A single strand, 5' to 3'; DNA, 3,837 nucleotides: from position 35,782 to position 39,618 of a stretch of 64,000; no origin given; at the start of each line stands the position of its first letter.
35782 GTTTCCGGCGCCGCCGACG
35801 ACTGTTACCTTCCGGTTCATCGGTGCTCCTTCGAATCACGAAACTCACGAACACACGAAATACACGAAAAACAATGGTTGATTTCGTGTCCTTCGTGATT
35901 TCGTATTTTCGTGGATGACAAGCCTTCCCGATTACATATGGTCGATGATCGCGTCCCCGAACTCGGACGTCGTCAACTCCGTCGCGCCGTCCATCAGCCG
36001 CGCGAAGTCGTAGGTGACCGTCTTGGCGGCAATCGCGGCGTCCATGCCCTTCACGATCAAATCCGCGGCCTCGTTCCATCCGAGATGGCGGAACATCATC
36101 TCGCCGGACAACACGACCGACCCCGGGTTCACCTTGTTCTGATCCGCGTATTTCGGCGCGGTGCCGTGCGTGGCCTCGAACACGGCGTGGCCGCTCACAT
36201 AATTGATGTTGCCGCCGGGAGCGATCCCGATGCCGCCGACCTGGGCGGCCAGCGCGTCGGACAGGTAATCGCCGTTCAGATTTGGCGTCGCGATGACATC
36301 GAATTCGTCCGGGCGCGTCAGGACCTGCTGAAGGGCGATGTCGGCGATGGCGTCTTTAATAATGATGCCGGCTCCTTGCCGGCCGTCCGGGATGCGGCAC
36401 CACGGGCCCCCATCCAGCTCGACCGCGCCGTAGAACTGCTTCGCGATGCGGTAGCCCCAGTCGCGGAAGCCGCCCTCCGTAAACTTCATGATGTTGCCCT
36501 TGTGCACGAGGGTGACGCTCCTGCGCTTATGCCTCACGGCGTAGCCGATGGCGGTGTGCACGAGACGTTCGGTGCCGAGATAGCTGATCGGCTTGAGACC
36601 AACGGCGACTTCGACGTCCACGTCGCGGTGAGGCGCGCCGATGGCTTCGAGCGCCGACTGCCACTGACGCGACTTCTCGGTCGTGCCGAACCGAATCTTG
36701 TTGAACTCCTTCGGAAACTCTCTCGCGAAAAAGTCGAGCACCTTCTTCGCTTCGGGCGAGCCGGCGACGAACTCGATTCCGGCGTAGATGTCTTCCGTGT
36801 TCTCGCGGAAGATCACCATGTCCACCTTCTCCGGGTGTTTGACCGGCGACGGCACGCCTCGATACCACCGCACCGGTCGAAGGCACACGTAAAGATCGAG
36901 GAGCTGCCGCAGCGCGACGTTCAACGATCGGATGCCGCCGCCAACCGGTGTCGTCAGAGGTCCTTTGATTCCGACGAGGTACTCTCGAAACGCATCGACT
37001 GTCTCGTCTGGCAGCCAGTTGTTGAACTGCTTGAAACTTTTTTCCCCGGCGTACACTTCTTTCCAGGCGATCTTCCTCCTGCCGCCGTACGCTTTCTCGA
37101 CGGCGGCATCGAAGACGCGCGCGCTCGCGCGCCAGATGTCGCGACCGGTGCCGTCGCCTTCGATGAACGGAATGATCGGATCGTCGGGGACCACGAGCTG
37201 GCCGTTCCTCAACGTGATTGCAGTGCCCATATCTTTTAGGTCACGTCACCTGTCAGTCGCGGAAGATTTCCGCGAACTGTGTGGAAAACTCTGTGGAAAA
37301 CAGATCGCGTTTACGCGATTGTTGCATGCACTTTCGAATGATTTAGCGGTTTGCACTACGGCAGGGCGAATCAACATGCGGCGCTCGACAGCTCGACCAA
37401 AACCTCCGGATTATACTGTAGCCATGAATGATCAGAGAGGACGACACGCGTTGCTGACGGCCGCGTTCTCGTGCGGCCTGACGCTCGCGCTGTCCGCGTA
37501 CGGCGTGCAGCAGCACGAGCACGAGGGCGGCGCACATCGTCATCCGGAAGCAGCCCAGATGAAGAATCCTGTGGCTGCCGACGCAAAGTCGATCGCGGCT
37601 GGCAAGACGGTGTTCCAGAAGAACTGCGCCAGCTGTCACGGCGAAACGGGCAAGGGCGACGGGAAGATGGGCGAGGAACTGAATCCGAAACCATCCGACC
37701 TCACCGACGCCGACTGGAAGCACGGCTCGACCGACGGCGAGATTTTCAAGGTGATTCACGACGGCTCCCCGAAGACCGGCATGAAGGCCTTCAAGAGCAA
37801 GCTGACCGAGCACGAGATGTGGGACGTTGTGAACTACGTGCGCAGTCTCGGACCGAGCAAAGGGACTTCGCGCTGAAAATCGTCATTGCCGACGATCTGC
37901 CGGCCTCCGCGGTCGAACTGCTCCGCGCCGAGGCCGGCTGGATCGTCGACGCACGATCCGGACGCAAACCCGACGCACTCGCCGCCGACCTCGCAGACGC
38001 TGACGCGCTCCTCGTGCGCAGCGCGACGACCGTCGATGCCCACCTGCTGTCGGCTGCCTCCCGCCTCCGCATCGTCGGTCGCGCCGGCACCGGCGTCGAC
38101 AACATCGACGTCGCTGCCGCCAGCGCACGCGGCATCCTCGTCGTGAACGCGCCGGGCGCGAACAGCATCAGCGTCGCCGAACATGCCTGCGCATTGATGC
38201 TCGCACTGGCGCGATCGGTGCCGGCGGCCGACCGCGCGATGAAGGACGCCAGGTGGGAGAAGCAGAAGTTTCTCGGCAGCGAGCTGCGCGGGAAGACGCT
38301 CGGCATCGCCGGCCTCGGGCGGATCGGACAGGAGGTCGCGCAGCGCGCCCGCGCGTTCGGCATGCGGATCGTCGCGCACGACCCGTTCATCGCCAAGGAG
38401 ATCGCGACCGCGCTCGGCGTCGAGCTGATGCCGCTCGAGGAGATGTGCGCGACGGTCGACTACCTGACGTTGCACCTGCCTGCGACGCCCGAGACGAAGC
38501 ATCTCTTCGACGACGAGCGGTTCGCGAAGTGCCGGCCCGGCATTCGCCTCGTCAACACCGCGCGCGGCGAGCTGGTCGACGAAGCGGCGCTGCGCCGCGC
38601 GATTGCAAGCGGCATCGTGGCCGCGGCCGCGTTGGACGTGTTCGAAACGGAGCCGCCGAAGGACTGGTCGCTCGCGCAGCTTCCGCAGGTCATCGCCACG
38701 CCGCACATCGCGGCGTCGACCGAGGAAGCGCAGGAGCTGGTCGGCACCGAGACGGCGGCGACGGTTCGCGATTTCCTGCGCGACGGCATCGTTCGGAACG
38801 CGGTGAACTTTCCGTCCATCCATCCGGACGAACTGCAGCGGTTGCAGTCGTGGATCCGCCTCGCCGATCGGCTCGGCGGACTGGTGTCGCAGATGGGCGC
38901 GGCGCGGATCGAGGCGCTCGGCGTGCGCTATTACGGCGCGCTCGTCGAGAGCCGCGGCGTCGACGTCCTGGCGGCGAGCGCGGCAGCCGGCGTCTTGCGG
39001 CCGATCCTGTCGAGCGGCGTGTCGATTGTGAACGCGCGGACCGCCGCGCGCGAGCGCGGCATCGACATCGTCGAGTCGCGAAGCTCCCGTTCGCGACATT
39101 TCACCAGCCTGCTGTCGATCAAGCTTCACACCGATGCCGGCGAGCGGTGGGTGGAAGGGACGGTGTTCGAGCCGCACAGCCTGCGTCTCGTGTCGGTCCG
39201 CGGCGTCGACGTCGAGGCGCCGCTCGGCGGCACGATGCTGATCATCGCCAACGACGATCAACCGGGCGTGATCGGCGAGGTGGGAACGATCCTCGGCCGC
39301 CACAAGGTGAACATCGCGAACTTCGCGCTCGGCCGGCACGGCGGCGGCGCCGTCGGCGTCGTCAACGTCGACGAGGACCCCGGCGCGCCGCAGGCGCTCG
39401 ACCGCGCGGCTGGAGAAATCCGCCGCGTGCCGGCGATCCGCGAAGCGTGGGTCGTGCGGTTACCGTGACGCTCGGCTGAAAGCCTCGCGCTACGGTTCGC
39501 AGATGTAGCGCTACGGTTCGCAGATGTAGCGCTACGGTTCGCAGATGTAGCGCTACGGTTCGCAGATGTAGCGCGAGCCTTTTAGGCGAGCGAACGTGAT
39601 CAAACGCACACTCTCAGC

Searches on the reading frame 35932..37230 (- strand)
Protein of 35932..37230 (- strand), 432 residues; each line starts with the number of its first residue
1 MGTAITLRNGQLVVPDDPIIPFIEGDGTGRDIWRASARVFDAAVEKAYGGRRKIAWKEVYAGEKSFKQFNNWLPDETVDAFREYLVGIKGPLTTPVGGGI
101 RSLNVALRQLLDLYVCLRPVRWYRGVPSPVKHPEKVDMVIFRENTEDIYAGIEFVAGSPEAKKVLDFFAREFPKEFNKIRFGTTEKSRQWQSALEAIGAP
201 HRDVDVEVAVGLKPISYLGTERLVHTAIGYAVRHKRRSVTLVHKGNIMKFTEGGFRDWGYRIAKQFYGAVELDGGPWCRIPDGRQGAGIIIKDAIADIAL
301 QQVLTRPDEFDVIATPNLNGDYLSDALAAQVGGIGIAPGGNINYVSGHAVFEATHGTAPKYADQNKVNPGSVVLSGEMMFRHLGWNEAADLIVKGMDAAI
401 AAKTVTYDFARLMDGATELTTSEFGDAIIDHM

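Call 80: search_protein_families(library=pfam, proteins=[window:35932-37230:-], max_evalue=0.00001)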
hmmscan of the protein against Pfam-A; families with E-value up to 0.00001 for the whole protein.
window:35932-37230:- (432 aa): 1 family
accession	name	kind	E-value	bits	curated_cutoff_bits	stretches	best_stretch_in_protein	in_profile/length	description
PF00180.25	Iso_dh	-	3.5e-91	306.5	27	1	20-428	2-348/348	Isocitrate/isopropylmalate dehydrogenase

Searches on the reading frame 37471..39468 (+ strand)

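Call 84: search_protein_families(library=pfam, proteins=[window:37471-39468:+], max_evalue=0.00001)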
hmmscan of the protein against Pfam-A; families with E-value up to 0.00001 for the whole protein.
window:37471-39468:+ (665 aa): 4 families
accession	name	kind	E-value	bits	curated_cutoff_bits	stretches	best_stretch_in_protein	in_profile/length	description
PF02826.25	2-Hacid_dh_C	-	4.3e-61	205.8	25.1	1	241-414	2-178/178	D-isomer specific 2-hydroxyacid dehydrogenase, NAD binding domain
PF00389.36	2-Hacid_dh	-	2.4e-36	124.8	24.6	1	137-446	1-134/134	D-isomer specific 2-hydroxyacid dehydrogenase, catalytic domain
PF19304.4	PGDH_inter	-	2.5e-25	89.4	27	1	457-576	1-118/119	D-3-phosphoglycerate dehydrogenase intervening domain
PF01842.31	ACT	-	9.2e-09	35.4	27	1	589-644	2-59/66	ACT domain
